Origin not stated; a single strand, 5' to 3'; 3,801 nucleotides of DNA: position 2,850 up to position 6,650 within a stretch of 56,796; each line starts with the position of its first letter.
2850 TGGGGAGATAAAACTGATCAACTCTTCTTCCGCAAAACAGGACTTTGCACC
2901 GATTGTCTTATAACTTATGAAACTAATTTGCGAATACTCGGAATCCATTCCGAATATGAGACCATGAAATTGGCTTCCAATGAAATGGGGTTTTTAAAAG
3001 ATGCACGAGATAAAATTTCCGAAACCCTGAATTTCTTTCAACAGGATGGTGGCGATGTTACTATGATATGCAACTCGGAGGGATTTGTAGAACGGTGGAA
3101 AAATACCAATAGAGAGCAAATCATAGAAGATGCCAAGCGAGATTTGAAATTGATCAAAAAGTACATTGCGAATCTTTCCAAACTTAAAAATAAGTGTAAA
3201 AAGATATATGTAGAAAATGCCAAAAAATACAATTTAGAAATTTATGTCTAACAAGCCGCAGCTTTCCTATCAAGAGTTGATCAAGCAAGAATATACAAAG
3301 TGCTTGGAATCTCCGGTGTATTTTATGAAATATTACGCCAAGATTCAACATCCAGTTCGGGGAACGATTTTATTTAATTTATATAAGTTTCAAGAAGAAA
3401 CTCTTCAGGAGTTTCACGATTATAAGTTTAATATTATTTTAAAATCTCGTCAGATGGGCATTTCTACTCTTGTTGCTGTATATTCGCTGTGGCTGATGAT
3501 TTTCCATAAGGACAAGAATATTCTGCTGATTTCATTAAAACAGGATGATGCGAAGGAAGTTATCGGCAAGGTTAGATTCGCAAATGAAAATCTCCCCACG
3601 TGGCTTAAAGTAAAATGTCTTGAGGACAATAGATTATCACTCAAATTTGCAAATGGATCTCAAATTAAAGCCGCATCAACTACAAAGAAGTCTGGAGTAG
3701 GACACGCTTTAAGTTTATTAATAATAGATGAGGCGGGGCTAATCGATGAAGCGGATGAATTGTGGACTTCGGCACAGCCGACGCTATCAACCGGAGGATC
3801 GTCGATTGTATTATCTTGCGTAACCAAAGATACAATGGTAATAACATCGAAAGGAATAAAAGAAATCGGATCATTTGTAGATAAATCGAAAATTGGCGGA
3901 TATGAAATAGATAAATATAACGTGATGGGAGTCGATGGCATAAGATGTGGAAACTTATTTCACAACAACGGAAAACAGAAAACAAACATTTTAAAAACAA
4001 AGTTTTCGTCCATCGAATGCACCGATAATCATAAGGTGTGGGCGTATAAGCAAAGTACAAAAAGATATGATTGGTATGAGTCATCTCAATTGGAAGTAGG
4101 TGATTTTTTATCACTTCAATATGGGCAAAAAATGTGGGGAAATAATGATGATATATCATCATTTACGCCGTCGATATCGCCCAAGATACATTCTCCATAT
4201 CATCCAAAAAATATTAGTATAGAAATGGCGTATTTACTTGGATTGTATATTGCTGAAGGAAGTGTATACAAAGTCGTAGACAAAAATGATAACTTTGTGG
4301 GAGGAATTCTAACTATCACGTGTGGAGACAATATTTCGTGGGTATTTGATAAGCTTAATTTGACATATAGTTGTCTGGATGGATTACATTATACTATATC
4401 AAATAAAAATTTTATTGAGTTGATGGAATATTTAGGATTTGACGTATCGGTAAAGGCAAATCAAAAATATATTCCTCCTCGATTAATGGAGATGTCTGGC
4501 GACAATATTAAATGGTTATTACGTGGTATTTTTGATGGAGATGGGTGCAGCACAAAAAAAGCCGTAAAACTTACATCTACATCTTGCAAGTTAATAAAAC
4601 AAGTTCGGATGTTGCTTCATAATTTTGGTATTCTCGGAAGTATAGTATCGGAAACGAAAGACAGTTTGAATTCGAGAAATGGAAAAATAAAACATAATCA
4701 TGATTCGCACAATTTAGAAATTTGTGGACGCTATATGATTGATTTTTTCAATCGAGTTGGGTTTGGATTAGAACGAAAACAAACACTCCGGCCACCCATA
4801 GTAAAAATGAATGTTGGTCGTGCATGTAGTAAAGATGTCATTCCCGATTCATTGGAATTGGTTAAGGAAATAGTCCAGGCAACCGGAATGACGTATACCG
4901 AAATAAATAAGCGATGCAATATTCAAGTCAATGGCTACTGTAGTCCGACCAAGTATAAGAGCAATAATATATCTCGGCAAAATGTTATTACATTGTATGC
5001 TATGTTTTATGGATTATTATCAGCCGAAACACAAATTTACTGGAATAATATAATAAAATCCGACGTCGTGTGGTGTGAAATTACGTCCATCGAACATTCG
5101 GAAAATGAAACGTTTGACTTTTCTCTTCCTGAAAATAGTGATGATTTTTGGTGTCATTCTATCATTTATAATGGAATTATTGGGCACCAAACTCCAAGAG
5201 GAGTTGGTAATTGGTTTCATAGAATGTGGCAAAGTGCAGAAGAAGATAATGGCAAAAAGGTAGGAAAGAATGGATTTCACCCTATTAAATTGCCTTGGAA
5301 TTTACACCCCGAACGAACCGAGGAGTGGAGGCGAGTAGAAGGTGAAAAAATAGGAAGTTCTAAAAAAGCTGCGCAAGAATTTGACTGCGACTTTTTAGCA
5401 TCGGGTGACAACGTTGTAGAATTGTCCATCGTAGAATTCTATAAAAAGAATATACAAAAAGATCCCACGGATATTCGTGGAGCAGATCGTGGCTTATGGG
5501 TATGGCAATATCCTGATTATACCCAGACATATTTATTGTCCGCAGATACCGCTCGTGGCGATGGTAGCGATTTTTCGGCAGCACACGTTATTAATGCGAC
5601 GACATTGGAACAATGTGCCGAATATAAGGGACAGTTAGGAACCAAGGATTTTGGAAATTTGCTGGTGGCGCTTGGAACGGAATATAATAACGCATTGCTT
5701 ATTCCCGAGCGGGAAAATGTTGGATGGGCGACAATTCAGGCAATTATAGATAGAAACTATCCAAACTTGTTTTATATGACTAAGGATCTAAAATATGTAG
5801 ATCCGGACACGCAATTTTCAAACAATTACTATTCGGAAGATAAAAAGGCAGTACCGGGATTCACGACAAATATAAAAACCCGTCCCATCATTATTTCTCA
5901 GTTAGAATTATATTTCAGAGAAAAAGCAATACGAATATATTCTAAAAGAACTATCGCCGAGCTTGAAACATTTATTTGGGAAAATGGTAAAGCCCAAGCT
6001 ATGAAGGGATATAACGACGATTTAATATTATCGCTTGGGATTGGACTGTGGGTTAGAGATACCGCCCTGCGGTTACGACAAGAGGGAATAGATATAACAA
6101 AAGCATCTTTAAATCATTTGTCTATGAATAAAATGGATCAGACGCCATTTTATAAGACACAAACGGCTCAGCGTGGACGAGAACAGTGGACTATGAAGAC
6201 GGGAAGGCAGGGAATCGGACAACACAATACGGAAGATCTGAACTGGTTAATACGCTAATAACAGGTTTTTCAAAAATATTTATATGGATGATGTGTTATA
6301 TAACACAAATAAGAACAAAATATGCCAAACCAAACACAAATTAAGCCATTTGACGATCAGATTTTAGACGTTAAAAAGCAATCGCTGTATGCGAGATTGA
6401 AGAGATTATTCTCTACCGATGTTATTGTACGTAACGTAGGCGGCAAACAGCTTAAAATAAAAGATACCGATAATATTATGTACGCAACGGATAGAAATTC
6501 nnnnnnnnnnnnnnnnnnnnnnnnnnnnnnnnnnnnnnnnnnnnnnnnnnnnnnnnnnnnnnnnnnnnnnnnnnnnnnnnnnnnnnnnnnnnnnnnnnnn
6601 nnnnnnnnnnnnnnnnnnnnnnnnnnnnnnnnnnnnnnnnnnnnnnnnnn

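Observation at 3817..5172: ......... intein inserted just after Walker B of the large terminase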

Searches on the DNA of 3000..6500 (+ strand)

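Call 4: search_dna_similar(query=window:3000-6500:+, collection=phages, mode=distant, max_rows=15)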
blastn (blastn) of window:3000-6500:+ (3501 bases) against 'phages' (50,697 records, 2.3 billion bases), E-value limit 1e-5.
Records with a match: 1; places in all: 1; records where one place covers at least 80% of the query: 0.
Best place of each record, by identity: 60-80% 1.
By first word of the organism name: uncultured 1.
By host as written in the record: - 1.
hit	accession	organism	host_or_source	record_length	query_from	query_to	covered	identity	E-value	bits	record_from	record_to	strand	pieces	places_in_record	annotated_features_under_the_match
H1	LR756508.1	uncultured phage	metagenomic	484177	423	541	3%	73.1%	2e-9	72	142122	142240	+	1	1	record has no annotation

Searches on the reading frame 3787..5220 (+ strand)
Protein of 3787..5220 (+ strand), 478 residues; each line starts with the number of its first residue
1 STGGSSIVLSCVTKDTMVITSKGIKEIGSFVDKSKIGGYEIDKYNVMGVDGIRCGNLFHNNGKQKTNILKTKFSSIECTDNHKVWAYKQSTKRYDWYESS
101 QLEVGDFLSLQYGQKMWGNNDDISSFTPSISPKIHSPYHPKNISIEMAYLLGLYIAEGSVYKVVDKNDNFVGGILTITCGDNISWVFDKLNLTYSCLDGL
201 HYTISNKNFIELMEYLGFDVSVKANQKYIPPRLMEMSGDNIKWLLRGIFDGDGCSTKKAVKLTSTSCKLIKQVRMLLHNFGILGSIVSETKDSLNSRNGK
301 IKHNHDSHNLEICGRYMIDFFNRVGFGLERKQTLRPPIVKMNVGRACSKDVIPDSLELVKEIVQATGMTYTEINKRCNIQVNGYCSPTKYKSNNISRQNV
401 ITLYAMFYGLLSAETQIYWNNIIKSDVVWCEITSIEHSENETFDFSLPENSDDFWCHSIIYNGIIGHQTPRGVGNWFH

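Call 9: find_homologous_proteins(query=window:3817-5190:+, max_evalue=0.001)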
Query seq(458 aa) (458 aa): 16 proteins with E <= 0.001 among 2875 candidates.
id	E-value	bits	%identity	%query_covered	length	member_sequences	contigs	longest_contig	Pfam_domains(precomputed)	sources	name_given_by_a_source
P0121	3.1e-158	546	64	79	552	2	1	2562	PF03237.22,PF14528.12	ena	-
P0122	3.3e-138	479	50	100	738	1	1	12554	PF03237.22,PF14528.12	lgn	-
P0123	9.1e-109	382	43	100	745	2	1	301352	PF14528.12,PF14890.12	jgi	jgi:intein/homing endonuclease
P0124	1.6e-108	382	44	100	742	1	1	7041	PF03237.22,PF14528.12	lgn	-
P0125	9.9e-105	369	43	100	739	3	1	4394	PF03237.22,PF14528.12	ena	-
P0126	3.8e-96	341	61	56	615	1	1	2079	PF14528.12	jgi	jgi:hypothetical protein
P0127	1.9e-94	335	41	100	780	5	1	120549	PF03237.22,PF14528.12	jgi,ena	-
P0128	5.8e-93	330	41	100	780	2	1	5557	PF17289.9,PF14528.12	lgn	-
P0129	2.8e-92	328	40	100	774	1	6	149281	PF03237.22,PF14528.12,PF14890.12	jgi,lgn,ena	-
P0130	7.1e-89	317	41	100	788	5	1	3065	PF03237.22,PF14528.12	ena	-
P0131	1.7e-87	312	40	100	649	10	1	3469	PF14528.12,PF14890.12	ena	-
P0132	8.9e-87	310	42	100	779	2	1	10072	PF03237.22,PF14528.12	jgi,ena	-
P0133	2.9e-86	308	39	100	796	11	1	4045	PF03237.22,PF14528.12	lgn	-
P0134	2.4e-62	229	42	43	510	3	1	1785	PF14528.12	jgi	jgi:intein/homing endonuclease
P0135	2.2e-61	226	33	100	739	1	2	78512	PF03237.22,PF14528.12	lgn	-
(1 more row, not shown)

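Call 12: search_solved_structures(query=window:3817-5190:+, max_evalue=1, show_alignments=2)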
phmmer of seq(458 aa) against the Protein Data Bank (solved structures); distinct sequences matched with E-value up to 1: 11.
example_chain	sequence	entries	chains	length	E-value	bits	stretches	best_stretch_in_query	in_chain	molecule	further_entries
6m5y_A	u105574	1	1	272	0.08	15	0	173-213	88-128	Galectin-1,Galectin-1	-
5o6i_A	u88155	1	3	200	0.13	14.3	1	129-276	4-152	Homing endonuclease I-DmoI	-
5akm_A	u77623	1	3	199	0.13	14.2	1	130-276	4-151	HOMING ENDONUCLEASE I-DMOI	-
1b24_A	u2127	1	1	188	0.16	14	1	130-276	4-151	Homing endonuclease I-DmoI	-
2vs8_A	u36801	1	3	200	0.16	14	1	129-276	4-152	HOMING ENDONUCLEASE I-DMOI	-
5o6g_A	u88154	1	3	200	0.16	13.9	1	129-276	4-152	Homing endonuclease I-DmoI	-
5ak9_A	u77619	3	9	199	0.16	13.9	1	130-276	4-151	HOMING ENDONUCLEASE I-DMOI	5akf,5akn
2vs7_A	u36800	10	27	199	0.19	13.8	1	130-276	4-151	HOMING ENDONUCLEASE I-DMOI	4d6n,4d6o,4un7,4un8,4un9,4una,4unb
9gly_A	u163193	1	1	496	0.4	12.7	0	400-450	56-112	Laccase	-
5a0w_A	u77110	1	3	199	0.61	12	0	130-276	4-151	HOMING ENDONUCLEASE I-DMOI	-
4un7_G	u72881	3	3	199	0.71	11.8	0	132-276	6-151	HOMING ENDONUCLEASE I-DMOI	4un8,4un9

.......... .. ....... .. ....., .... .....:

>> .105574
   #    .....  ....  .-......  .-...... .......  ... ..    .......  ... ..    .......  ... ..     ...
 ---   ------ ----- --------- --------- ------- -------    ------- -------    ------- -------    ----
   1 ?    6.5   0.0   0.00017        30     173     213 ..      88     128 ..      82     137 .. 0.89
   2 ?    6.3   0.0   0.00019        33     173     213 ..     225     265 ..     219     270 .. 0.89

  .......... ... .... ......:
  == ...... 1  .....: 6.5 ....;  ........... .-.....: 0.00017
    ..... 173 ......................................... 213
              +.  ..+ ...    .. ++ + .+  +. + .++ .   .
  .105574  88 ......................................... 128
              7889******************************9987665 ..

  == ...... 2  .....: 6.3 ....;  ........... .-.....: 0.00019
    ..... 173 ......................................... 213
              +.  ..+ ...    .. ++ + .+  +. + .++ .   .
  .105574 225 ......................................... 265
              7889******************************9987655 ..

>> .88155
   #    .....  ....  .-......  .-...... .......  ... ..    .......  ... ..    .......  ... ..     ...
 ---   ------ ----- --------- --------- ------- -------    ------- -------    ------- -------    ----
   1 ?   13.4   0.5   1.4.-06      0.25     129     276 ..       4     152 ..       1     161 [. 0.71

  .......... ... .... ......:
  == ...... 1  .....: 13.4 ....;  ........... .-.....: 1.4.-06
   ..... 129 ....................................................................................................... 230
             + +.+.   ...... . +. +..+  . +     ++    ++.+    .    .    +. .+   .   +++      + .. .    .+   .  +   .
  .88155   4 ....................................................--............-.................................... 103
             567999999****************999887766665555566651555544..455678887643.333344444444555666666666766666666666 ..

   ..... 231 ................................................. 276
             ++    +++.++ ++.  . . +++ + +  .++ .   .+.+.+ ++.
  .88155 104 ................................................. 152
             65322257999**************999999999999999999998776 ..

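Call 29: predict_structure(alignment_id=A1)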
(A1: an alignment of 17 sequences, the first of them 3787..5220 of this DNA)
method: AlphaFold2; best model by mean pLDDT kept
length: 478 residues; sequences in the alignment: 17
mean_pLDDT: 88.5   pTM: 0.89
mean pLDDT of the five models: 88.5, 86.0, 85.9, 84.8, 84.1
residues with pLDDT >= 90: 325; 70-90: 112; 50-70: 27; < 50: 14
segments of 3 or more residues with pLDDT < 50: 1-7, 472-478
pLDDT, mean of each block of 10 residues (from residue 1): 44 93 93 83 92 88 92 95 95 95 97 94 93 81 97 96 90 92 94 93 94 94 91 97 98 92 95 97 92 57 76 92 93 82 64 93 92 89 80 89 94 93 93 96 85 89 88 43
secondary structure, 60 per line:
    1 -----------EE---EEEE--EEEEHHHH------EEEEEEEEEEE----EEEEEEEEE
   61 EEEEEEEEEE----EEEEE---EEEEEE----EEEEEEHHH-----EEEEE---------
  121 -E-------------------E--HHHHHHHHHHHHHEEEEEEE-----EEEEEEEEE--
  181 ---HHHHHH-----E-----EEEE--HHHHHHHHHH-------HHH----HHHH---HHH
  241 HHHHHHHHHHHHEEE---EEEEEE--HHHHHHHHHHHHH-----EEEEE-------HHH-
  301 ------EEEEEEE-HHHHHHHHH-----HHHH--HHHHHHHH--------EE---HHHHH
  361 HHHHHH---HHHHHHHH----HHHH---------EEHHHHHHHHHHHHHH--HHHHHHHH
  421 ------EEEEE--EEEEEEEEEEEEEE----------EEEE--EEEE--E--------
elements in order: E17-20 E23-26 H27-30 E37-47 E52-70 E75-79 E83-88 E93-98 E107-111 H145-157 E158-164 E170-178 H184-189 E201-204 H207-216 H231-234 H238-252 E253-255 E259-264 H267-279 E285-289 E307-313 H315-323 H329-332 H335-342 H356-366 H370-377 H382-385 H397-410 H413-420 E427-431 E434-447 E458-461 E464-467

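Call 31: fold_search(model_id=the predicted structure, library=pdb)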
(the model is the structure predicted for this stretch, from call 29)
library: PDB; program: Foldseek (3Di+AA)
matches with E <= 10: 513; with E <= 0.001: 73
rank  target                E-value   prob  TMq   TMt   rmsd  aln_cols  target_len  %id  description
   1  7qss                  1.7e-21  1.00  0.66  0.72   5.9       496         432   16  Crystal structure of homing endonuclease-associated TliVMA intein (C1A) (released 2022-03-30)
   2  7qsu                  6.5e-19  1.00  0.56  0.72   8.2       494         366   12  Crystal structure of homing endonuclease-associated TliVMA intein (C1A, d333-339) (released 2022-03-30)
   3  1dq3                  1.6e-18  1.00  0.55  0.58   7.9       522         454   13  CRYSTAL STRUCTURE OF AN ARCHAEAL INTEIN-ENCODED HOMING ENDONUCLEASE PI-PFUI (released 2000-07-05)
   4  2cw7                  4.6e-16  1.00  0.59  0.53   7.7       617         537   12  Crystal structure of intein homing endonuclease II (released 2006-04-18)
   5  7qst                  1.6e-15  1.00  0.52  0.66   7.6       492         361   13  Crystal structure of homing endonuclease-associated PhoVMA intein (C1A) (released 2022-03-30)
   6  1ef0_A                2.4e-12  1.00  0.43  0.47  10.9       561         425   13  CRYSTAL STRUCTURE OF PI-SCEI MINIPRECURSOR (released 2000-06-07)
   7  1jva_B                1.6e-11  1.00  0.43  0.47  10.4       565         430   12  CRYSTAL STRUCTURE OF THE VMA1-DERIVED ENDONUCLEASE BEARING THE N AND C EXTEIN PROPEPTIDES (released 2002-08-29)
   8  1vde_B                5.1e-11  1.00  0.42  0.46  10.4       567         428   11  PI-SCEI, A HOMING ENDONUCLEASE WITH PROTEIN SPLICING ACTIVITY (released 1998-04-08)
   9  1jva_A                7.7e-11  1.00  0.42  0.46  10.4       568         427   12  CRYSTAL STRUCTURE OF THE VMA1-DERIVED ENDONUCLEASE BEARING THE N AND C EXTEIN PROPEPTIDES (released 2002-08-29)
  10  1vde_A                1.3e-10  1.00  0.41  0.44  11.6       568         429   12  PI-SCEI, A HOMING ENDONUCLEASE WITH PROTEIN SPLICING ACTIVITY (released 1998-04-08)
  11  1lws_A                3.3e-10  1.00  0.45  0.49   9.3       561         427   12  Crystal structure of the intein homing endonuclease PI-SceI bound to its recognition sequence (released 2002-09-27)
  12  1lwt_A                4.2e-10  1.00  0.43  0.46  10.5       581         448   12  Crystal structure of the intein homing endonuclease PI-SceI bound to its substrate DNA (Ca2+ free) (released 2002-09-27)
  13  1dfa                  4.4e-10  1.00  0.41  0.47  10.3       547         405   13  CRYSTAL STRUCTURE OF PI-SCEI IN C2 SPACE GROUP (released 1999-12-08)
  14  1um2_B                7.5e-10  1.00  0.43  0.48  10.6       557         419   12  Crystal Structure of the Vma1-Derived Endonuclease with the Ligated Extein Segment (released 2004-09-22)
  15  1um2_A                6.0e-09  1.00  0.44  0.49  10.9       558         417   13  Crystal Structure of the Vma1-Derived Endonuclease with the Ligated Extein Segment (released 2004-09-22)
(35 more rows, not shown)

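Call 43: find_encoding_contigs(protein=P0123, flank=6000, max_places=1)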
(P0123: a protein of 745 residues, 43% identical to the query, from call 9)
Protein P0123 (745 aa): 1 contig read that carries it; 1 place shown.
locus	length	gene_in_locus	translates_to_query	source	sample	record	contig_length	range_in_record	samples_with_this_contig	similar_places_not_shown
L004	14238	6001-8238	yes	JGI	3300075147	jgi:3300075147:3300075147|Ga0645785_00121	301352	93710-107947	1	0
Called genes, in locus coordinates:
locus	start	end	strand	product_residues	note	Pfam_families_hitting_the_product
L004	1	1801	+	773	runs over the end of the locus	PF09612:HtrL_YibB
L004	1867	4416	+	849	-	PF01743:PolyA_pol, PF12627:PolyA_pol_RNAbd (weak)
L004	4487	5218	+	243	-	-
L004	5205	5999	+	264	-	PF20647:DUF6808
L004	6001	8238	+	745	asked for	PF14890:Intein_splicing (weak), PF14528:LAGLIDADG_3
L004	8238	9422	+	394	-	-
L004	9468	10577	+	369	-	-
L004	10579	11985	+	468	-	PF09414:RNA_ligase (faint)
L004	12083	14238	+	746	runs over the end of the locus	PF14890:Intein_splicing (weak), PF07230:Portal_T4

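Call 45: search_protein_representatives(protein=window:3817-5190:+)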
Query: 458 residues. Proteins with E-value up to 0.001 (for the whole library): 2066; up to 1e-10: 622; up to 1e-30: 158. The best 150 are listed.
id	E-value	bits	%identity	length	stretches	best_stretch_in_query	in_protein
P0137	3.0e-199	679.1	64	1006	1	1-458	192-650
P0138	2.5e-179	613.4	60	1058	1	1-458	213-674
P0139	2.5e-147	507.9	46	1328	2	1-458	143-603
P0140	6.6e-127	440.5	49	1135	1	1-458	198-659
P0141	8.4e-122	423.7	47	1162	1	1-458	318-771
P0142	2.4e-121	422.2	46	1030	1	1-458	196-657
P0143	2.4e-117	409.0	40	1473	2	1-457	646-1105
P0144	3.2e-117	408.6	48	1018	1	1-458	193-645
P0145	2.6e-115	402.3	40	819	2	1-247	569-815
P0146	4.2e-114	398.3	36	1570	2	1-458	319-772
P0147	1.5e-110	386.6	44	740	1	1-458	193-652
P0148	1.0e-106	374.0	43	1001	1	1-458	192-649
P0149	1.0e-104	367.4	43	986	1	1-458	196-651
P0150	1.7e-104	366.7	42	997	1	1-458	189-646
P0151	2.6e-101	356.2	43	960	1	1-458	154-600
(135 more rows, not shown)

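Call 55: search_dna_similar(query=window:3787-5220:+, collection=phages, mode=protein, max_rows=40, max_evalue=1e-8)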
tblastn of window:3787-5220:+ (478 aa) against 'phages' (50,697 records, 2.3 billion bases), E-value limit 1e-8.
Records with a match: 6; places in all: 6; records where one place covers at least 80% of the query: 2.
Best place of each record, by identity: <60% 6.
By first word of the organism name: Bacillus 3; Staphylococcus 1; Psychrobacillus 1; Microcystis 1.
By host as written in the record: Bacillus megaterium 2; Staphylococcus ureilyticus ATCC49330 1; Psychrobacillus psychrodurans 1; Cyanobacteria 1; Bacillus subtilis subsp. subtilis str. 168 1.
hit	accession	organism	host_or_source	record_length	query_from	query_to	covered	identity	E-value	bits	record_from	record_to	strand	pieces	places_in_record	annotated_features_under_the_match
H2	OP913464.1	Staphylococcus virus vB_SurM-PSU6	Staphylococcus ureilyticus ATCC49330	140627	10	469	96%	24.3%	3e-11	72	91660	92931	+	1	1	helicase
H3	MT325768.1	Psychrobacillus phage Perkons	Psychrobacillus psychrodurans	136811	11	478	98%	23.8%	7e-19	96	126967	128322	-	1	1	terminase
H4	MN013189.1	Microcystis phage Mic1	Cyanobacteria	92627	1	361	76%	21.6%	6e-15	84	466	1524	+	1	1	terminase large subunit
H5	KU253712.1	Bacillus phage Eldridge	Bacillus megaterium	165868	3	282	59%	25.0%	9e-17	90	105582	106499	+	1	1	DNA polymerase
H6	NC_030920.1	Bacillus phage Eldridge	Bacillus megaterium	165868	3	282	59%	25.0%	9e-17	90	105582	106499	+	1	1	DNA polymerase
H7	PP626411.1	Bacillus phage fHSPT3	Bacillus subtilis subsp. subtilis str. ...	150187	10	282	57%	22.7%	2e-11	73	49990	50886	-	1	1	hypothetical protein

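Call 56: get_annotated_region(hit=H3, flank=1500)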
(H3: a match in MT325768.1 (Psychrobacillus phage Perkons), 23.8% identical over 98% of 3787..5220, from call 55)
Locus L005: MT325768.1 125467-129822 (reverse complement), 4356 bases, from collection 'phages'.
description: Psychrobacillus phage Perkons, complete genome.
organism: Psychrobacillus phage Perkons (NCBI taxid 2729574)
taxonomy: Viruses; Duplodnaviria; Heunggongvirae; Uroviricota; Caudoviricetes
host: Psychrobacillus psychrodurans; source: ice-free soil sample (4-10 cm depth) collected near Rasmussen hut; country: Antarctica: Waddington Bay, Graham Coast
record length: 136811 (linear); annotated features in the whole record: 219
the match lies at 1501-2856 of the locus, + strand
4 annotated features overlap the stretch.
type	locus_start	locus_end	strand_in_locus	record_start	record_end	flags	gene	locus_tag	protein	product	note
CDS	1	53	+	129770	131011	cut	-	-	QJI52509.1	hypothetical protein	ORF212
CDS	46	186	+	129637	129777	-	-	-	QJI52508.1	hypothetical protein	ORF211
CDS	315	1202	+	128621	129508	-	-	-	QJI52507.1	hypothetical protein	ORF210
CDS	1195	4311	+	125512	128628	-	-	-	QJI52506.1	terminase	ORF209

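Call 57: get_annotated_region(hit=H4, flank=1500)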
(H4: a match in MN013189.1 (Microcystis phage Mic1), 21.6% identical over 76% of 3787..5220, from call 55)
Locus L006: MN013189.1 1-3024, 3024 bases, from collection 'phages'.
description: Microcystis phage Mic1, complete genome.
organism: Microcystis phage Mic1 (NCBI taxid 2587456)
taxonomy: Viruses; Duplodnaviria; Heunggongvirae; Uroviricota; Caudoviricetes
host: Cyanobacteria; source: Water samples; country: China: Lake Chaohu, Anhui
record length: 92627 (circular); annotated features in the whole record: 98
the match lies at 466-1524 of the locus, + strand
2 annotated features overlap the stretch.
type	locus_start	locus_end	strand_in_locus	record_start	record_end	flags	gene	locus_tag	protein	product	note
CDS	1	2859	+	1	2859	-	-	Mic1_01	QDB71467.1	terminase large subunit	TerL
CDS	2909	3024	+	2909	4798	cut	-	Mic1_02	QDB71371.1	portal protein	Portal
